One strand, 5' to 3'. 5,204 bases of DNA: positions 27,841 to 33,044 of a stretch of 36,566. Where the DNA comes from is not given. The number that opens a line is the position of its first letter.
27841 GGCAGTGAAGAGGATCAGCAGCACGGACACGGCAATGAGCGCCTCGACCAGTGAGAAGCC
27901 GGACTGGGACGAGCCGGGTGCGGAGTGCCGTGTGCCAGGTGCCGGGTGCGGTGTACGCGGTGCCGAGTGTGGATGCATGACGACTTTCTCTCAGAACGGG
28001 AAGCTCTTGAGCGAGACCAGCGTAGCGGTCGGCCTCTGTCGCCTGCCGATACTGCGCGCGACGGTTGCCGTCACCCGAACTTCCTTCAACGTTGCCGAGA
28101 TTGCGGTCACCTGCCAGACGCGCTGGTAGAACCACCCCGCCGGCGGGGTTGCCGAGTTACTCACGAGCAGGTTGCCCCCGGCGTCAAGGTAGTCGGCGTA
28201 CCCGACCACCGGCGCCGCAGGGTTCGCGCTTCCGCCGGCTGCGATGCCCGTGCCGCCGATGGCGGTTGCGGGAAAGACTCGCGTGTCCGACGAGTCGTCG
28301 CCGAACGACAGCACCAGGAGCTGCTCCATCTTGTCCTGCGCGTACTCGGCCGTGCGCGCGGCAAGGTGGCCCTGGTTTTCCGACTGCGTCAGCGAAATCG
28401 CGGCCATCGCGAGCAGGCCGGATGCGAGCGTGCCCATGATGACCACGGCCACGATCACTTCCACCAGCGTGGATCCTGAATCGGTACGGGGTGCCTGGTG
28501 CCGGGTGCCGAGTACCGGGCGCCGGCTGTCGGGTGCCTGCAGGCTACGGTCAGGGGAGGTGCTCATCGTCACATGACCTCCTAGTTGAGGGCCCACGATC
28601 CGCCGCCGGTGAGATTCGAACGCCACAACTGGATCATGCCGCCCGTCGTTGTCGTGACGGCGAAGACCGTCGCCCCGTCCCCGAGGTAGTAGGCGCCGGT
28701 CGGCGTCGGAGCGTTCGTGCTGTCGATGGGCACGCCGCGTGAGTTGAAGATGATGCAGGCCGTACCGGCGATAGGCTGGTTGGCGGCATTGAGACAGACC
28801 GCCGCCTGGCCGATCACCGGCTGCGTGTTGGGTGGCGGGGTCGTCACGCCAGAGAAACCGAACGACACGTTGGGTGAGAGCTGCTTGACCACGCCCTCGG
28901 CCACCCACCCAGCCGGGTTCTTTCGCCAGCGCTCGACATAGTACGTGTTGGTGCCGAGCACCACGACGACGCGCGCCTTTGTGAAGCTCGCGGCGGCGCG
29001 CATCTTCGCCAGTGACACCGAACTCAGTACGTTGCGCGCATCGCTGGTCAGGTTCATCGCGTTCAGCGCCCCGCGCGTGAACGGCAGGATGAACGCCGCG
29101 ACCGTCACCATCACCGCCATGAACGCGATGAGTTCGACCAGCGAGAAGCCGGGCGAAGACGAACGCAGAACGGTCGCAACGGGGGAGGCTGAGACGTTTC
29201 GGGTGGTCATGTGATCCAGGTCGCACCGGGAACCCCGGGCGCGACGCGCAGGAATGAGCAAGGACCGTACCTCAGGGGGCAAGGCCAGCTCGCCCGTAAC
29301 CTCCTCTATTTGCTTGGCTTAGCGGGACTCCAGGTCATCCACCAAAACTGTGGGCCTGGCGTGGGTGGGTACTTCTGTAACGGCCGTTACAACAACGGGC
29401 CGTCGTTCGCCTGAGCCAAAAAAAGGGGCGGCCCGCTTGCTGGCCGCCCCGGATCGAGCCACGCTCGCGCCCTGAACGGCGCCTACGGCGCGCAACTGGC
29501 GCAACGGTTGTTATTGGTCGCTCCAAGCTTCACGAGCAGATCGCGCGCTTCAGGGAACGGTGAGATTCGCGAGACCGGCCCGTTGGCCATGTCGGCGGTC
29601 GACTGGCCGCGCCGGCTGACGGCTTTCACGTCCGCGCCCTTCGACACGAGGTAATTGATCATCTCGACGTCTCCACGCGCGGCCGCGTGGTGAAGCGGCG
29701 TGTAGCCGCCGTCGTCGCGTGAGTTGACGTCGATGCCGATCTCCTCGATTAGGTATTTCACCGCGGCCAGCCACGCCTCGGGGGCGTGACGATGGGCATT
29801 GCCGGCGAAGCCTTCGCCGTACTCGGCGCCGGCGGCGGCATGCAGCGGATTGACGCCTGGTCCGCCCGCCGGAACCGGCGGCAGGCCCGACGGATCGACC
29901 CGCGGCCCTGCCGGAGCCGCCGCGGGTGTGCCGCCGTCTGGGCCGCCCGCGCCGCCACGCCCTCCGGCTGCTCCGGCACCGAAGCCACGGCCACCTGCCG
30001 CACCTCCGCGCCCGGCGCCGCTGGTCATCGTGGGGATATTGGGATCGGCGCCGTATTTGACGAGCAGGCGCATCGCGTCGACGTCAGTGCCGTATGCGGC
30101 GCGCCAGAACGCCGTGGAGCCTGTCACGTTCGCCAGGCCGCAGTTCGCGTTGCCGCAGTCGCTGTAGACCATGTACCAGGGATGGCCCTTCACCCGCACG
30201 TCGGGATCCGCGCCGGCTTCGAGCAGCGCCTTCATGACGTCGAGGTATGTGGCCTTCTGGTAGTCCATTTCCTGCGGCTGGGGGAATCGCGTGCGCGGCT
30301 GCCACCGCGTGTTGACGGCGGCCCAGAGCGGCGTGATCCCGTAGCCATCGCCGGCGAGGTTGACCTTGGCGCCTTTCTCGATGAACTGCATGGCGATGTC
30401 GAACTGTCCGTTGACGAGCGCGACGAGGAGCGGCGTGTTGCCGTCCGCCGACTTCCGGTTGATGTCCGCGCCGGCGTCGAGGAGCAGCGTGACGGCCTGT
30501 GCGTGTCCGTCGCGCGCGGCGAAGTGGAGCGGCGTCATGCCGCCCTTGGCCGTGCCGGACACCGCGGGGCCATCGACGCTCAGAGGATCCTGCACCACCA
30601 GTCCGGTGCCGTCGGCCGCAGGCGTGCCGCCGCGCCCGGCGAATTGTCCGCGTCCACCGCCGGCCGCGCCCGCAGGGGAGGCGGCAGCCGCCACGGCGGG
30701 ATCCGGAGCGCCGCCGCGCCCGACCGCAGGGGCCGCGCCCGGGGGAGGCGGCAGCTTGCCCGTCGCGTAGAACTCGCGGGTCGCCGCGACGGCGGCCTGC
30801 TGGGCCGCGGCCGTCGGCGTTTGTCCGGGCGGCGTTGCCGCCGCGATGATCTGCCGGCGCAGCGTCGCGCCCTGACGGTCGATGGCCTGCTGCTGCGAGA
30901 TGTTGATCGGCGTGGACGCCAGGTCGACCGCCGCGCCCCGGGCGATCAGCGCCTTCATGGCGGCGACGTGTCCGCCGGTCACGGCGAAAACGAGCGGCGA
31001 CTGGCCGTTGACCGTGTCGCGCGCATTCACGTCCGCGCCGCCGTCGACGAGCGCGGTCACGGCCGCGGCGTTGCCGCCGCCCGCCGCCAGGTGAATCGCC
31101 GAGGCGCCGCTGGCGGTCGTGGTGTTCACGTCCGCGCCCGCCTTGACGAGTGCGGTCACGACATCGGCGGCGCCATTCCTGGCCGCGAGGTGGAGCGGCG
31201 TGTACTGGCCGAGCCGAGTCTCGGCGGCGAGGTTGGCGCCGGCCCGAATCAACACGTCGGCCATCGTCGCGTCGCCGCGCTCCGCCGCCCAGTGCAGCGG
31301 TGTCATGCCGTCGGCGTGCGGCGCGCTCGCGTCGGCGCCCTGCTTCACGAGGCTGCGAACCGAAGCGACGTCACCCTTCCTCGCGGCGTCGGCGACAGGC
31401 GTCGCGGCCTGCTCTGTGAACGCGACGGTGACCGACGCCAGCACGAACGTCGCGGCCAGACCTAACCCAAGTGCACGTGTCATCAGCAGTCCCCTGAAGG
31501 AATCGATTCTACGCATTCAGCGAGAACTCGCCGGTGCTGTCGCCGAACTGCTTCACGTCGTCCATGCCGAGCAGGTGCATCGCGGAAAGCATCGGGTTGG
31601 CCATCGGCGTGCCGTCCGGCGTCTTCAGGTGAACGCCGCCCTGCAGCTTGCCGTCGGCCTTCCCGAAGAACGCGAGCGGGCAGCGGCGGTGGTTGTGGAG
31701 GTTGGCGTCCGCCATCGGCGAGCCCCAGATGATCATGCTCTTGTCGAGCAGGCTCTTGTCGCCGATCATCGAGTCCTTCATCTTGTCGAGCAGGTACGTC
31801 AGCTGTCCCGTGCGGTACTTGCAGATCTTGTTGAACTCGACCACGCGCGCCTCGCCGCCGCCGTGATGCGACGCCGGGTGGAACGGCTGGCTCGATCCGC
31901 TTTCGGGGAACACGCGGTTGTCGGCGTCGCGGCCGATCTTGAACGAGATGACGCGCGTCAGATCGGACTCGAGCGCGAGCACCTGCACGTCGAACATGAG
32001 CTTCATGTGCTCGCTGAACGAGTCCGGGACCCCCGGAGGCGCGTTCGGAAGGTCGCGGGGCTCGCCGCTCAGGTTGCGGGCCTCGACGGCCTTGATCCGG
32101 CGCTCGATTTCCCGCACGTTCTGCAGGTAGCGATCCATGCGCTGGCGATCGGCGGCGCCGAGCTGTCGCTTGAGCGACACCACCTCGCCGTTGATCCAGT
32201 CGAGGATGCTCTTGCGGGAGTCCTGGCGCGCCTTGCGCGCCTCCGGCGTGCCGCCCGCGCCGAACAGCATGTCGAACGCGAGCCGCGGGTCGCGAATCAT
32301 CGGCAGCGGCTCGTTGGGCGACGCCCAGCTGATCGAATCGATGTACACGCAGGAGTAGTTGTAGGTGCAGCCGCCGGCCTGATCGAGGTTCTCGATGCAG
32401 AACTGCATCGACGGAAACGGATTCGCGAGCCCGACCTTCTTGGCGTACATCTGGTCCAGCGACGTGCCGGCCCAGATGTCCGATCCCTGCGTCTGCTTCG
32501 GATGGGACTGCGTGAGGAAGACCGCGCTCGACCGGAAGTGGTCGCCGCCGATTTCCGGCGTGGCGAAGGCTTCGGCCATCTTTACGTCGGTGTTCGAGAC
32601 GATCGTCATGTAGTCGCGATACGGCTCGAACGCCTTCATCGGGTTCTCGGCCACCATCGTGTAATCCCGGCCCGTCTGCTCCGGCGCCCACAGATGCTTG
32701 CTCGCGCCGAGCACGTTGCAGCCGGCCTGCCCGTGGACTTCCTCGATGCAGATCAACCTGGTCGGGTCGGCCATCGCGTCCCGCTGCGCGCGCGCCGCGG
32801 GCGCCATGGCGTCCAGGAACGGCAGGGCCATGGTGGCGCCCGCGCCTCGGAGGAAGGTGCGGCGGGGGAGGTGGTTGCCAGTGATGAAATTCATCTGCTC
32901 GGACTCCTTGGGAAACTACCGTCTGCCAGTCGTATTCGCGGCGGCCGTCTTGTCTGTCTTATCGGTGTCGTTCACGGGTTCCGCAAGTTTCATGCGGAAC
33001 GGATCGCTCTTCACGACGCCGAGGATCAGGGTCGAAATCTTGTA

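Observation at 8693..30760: Recurrent GGRGG(R/Q)AGG low-complexity modules inserted in four unrelated exported proteins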

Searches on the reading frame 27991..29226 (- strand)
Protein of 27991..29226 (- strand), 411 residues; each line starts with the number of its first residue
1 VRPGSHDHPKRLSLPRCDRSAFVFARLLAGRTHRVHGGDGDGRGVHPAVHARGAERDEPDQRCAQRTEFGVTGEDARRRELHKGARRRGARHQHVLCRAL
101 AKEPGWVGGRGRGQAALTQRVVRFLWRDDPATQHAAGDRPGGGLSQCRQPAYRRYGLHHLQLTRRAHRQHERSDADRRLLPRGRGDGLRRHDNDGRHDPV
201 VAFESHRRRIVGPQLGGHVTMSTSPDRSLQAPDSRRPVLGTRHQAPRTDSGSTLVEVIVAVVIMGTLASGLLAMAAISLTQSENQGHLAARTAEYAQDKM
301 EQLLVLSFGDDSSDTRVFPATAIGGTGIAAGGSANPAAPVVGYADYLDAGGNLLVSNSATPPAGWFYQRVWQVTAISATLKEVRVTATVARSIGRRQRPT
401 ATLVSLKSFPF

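Call 77: search_protein_families(library=pfam, proteins=[window:27991-29226:-], max_evalue=0.001)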
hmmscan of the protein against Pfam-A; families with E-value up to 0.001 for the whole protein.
window:27991-29226:- (411 aa): 1 family
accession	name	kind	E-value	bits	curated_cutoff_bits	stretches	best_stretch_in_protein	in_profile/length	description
PF07963.17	N_methyl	-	4.9e-05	23.2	21.2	1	249-272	4-27/27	Prokaryotic N-terminal methylation motif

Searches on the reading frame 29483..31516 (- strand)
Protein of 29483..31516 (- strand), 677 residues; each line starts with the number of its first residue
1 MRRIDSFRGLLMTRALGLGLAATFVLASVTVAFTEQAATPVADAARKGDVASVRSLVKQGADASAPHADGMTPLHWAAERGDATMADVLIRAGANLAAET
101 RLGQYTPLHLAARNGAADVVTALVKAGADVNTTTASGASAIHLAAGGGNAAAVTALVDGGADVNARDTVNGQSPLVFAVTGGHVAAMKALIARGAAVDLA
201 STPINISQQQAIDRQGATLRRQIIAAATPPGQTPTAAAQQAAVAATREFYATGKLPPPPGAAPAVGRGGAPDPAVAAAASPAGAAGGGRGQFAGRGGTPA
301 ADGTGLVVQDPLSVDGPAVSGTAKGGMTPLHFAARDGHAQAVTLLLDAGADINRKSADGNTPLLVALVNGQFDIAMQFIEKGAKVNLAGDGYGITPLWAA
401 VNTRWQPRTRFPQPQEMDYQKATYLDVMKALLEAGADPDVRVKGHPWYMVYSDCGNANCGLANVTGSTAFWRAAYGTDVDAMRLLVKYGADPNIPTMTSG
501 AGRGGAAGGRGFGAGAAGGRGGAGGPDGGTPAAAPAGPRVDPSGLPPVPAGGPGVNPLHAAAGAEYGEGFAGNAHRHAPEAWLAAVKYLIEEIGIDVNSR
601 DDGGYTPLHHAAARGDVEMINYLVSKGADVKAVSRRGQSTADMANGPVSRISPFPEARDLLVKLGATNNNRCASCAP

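Call 7: search_protein_families(library=pfam, proteins=[window:29483-31516:-])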
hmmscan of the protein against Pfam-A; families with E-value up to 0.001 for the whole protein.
window:29483-31516:- (677 aa): 7 families
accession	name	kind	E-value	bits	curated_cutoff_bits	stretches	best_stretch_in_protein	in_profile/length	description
PF00023.36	Ank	-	2.4e-64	210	21.1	5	326-355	2-31/33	Ankyrin repeat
PF12796.13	Ank_2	-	7.2e-59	196.8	27.3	5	44-133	4-89/90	Ankyrin repeats (3 copies)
PF13637.12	Ank_4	-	5.2e-50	166.8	22.7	4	576-624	3-50/50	Ankyrin repeats (many copies)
PF13606.12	Ank_3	-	9.6e-49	157.4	22.3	4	604-631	2-29/30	Ankyrin repeat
PF13857.12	Ank_5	-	3e-44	149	27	4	594-644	6-56/56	Ankyrin repeats (many copies)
PF24521.3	Ank_KRIT1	-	9.4e-09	35.6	80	0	72-172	20-119/149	KRIT1 ankyrin-repeats domain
PF23745.1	ANK_LRRK2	-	6.9e-06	26.4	27.5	0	108-161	35-88/130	LRRK2 ANK repeat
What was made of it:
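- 29483..31516 (-): Sec-exported ankyrin-repeat protein (host 4). Pfam Ank and related families (call 7).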

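Call 54: search_protein_families(library=ncbifam, proteins=[window:29483-31516:-], max_evalue=0.01)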
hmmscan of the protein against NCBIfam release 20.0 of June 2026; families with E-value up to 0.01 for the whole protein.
window:29483-31516:- (677 aa): 11 families
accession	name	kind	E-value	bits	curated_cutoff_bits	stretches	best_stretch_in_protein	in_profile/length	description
NF043029.1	T4SS_AnkY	equivalog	1.2e-35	123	600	4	70-133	458-520/543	Dot/Icm T4SS effector AnkY/LegA9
NF043023.1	T4SS_AnkH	equivalog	2.8e-32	112.1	600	4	105-203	33-130/467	Dot/Icm T4SS effector AnkH/LegA3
NF041931.2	MzaA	equivalog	1.7e-27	96.6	800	4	584-645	16-76/726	MZA anti-phage system associated sigma-70 family RNA polymerase sigma factor MzaA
NF043022.1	T4SS_AnkG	equivalog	4.3e-20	71.9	500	3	66-201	292-433/455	Dot/Icm T4SS effector AnkG/AnkZ/LegA7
NF043028.1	T4SS_AnkX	equivalog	5.2e-20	71.2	1400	3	39-163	387-518/938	Dot/Icm T4SS effector AnkN/AnkX/LegA8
NF043019.1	T4SS_AnkC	equivalog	2e-17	63.2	450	3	593-673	116-198/459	Dot/Icm T4SS effector AnkC/LegA12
TIGR00870.1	trp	subfamily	1.3e-15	56.6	498.75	0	105-136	132-162/747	transient-receptor-potential calcium channel protein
NF043021.1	T4SS_AnkF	equivalog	3.9e-14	51.9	1000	0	598-636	613-651/917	Dot/Icm T4SS effector AnkF/LegA14/Ceg31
NF043024.1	T4SS_AnkI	equivalog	5.4e-14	51.8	550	1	354-438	236-310/439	Dot/Icm T4SS effector AnkI/LegAS4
NF043027.1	T4SS_AnkQ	equivalog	2.6e-06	26.3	700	0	590-641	350-401/496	Dot/Icm T4SS effector AnkQ/LegA10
NF043020.1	T4SS_AnkD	equivalog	3.1e-05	23.1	500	0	354-386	76-108/426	Dot/Icm T4SS effector AnkD/LegA15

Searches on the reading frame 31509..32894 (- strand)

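Call 8: search_protein_families(library=pfam, proteins=[window:31509-32894:-])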
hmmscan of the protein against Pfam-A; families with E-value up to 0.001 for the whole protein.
window:31509-32894:- (461 aa): 1 family
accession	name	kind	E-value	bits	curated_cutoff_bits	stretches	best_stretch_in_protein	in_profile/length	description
PF07586.16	HXXSHH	-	4.1e-80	270.1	30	1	62-365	9-306/307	Protein of unknown function (DUF1552)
